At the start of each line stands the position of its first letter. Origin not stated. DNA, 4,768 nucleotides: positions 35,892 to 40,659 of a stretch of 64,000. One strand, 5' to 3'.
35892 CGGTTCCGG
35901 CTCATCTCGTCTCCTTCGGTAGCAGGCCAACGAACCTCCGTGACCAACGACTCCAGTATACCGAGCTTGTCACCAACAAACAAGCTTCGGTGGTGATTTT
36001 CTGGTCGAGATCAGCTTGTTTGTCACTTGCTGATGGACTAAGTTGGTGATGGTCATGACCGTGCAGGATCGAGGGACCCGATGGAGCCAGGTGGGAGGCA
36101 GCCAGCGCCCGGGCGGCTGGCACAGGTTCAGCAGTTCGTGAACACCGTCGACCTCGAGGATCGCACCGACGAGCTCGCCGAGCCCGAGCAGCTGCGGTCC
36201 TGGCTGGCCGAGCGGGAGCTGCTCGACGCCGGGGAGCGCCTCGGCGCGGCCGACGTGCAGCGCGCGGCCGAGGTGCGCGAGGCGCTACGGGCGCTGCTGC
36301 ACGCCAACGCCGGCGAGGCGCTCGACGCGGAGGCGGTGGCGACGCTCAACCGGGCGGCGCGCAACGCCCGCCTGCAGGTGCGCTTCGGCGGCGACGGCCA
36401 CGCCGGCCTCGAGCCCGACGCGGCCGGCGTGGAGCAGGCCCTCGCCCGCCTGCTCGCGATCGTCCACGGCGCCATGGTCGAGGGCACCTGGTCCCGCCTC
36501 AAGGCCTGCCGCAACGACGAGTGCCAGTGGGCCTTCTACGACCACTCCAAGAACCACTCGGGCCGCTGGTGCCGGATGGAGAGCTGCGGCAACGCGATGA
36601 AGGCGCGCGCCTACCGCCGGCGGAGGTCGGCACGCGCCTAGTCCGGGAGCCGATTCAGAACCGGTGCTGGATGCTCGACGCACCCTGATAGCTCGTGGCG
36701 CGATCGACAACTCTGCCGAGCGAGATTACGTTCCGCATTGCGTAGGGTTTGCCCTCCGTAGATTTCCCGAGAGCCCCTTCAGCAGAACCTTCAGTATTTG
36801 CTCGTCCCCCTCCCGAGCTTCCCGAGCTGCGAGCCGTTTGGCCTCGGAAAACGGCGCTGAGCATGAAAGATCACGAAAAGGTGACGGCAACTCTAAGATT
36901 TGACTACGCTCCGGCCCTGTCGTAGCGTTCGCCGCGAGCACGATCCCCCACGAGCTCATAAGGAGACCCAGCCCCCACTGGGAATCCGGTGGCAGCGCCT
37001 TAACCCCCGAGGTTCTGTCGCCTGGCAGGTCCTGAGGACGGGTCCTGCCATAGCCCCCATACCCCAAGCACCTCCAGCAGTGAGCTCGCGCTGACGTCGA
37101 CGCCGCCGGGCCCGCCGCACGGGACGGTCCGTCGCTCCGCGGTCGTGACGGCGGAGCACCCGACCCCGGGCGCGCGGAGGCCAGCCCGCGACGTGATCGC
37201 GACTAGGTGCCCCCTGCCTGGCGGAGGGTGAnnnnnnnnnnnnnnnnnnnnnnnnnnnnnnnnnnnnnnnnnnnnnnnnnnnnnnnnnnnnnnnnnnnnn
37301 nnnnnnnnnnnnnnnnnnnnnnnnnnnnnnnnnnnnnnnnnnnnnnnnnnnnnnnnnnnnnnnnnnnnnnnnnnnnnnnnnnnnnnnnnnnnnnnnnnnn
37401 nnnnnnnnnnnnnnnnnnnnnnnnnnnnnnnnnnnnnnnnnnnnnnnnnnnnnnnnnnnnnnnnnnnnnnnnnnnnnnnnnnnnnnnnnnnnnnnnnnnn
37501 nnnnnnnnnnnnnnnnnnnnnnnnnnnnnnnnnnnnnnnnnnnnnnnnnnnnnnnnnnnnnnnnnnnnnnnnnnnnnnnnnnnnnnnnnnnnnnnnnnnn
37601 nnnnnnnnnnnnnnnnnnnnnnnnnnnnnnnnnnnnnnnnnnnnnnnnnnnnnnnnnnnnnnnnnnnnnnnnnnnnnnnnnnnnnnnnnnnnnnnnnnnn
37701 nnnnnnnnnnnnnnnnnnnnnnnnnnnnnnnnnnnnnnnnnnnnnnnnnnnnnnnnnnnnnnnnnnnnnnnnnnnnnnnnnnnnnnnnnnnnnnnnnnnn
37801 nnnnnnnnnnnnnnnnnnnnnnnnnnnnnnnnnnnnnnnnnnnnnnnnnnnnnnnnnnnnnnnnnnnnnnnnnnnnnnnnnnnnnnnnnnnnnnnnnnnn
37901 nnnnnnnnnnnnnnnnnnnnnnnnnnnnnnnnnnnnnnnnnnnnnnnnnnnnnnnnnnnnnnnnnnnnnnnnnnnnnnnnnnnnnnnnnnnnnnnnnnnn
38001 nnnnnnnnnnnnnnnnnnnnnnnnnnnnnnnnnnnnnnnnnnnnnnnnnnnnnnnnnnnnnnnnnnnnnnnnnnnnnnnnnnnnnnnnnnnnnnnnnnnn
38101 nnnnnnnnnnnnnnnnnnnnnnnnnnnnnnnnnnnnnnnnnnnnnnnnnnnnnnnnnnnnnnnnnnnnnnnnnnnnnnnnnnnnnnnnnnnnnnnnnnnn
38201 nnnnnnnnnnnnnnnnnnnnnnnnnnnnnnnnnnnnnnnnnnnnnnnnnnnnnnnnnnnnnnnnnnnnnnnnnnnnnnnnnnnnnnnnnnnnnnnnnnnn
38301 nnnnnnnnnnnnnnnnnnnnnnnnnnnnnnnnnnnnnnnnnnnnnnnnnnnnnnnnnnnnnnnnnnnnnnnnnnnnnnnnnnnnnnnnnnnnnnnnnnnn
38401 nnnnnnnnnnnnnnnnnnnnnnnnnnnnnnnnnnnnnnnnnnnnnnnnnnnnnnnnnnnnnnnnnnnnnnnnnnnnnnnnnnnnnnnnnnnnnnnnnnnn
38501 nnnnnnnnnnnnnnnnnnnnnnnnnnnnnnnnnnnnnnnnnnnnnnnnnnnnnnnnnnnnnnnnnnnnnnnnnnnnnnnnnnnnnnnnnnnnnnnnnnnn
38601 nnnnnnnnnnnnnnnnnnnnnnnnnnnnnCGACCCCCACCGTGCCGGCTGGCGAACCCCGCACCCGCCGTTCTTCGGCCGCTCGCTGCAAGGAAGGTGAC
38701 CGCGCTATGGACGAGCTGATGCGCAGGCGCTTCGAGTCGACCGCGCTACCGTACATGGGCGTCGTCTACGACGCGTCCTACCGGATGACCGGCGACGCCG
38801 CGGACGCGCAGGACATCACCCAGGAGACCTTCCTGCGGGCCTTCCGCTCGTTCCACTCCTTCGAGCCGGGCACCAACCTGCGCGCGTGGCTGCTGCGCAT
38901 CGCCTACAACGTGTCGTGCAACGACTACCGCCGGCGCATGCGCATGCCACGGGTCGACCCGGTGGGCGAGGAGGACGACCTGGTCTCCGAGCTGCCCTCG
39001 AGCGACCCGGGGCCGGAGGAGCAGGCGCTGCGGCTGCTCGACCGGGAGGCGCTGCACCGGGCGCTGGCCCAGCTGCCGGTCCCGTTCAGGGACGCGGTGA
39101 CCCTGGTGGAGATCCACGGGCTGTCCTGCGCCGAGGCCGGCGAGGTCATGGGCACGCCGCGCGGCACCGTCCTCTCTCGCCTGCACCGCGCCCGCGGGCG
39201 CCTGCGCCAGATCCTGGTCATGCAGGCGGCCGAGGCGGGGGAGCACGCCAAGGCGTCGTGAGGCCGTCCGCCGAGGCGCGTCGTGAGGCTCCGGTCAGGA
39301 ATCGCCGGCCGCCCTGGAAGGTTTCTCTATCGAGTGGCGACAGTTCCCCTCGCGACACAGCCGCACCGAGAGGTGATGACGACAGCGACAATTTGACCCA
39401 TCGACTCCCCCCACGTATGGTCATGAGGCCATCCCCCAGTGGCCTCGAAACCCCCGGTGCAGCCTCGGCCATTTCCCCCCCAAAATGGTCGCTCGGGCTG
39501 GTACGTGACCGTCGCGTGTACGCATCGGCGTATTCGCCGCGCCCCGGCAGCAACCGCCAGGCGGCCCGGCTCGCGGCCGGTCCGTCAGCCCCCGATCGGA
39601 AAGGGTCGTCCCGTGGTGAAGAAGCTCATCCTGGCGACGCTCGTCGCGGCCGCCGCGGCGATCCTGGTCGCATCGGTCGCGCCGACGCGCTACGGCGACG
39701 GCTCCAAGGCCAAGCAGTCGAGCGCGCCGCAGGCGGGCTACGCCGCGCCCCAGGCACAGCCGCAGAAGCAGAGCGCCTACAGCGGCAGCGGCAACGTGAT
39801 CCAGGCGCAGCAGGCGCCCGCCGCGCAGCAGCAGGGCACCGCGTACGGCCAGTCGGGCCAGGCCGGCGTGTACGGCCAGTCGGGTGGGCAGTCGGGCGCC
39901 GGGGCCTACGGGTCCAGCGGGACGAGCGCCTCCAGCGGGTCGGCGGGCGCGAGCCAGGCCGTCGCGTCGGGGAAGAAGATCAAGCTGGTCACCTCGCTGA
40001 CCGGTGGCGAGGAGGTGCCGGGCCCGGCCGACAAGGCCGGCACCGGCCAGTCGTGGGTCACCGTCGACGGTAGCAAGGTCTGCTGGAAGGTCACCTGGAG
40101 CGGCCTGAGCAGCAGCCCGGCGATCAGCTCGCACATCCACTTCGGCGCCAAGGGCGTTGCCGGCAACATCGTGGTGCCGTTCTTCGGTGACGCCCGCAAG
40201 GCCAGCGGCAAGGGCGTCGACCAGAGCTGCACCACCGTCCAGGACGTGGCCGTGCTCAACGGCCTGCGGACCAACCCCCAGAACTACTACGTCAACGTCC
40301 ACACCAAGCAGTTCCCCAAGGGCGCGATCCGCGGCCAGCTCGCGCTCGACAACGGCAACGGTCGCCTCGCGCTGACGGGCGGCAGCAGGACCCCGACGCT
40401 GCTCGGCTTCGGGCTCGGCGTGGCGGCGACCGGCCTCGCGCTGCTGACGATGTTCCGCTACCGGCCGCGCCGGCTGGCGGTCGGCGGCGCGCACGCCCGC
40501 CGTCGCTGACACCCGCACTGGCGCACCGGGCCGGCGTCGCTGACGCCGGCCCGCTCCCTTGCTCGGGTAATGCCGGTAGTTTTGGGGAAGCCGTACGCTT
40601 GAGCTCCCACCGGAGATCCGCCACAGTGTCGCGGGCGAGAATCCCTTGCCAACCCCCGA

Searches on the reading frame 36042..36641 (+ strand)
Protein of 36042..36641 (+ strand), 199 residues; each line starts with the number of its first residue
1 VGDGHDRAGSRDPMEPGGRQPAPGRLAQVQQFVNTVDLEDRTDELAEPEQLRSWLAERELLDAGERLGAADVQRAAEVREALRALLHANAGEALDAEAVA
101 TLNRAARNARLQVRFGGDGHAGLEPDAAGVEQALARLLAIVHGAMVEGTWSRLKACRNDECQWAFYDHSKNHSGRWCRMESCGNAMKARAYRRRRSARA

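Call 10: search_protein_families(library=pfam, proteins=[window:36042-36641:+], max_evalue=0.01)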
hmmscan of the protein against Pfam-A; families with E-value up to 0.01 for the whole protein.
window:36042-36641:+ (199 aa): 2 families
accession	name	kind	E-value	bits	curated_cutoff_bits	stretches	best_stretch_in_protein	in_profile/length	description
PF11706.13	zf-CGNR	-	2.5e-17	62.8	24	1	152-195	1-44/44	CGNR zinc finger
PF07336.16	ABATE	-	3.3e-17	63.7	24.4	1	31-139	6-117/130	Putative stress-induced transcription regulator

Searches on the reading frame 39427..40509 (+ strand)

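Call 10: search_protein_families(library=pfam, proteins=[window:39427-40509:+], max_evalue=0.01)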
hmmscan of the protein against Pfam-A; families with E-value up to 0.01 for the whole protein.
window:39427-40509:+ (360 aa): 1 family
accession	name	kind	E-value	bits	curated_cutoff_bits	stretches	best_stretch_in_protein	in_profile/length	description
PF07452.17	CHRD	-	4.2e-27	95.8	24.1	1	189-305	3-117/117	CHRD domain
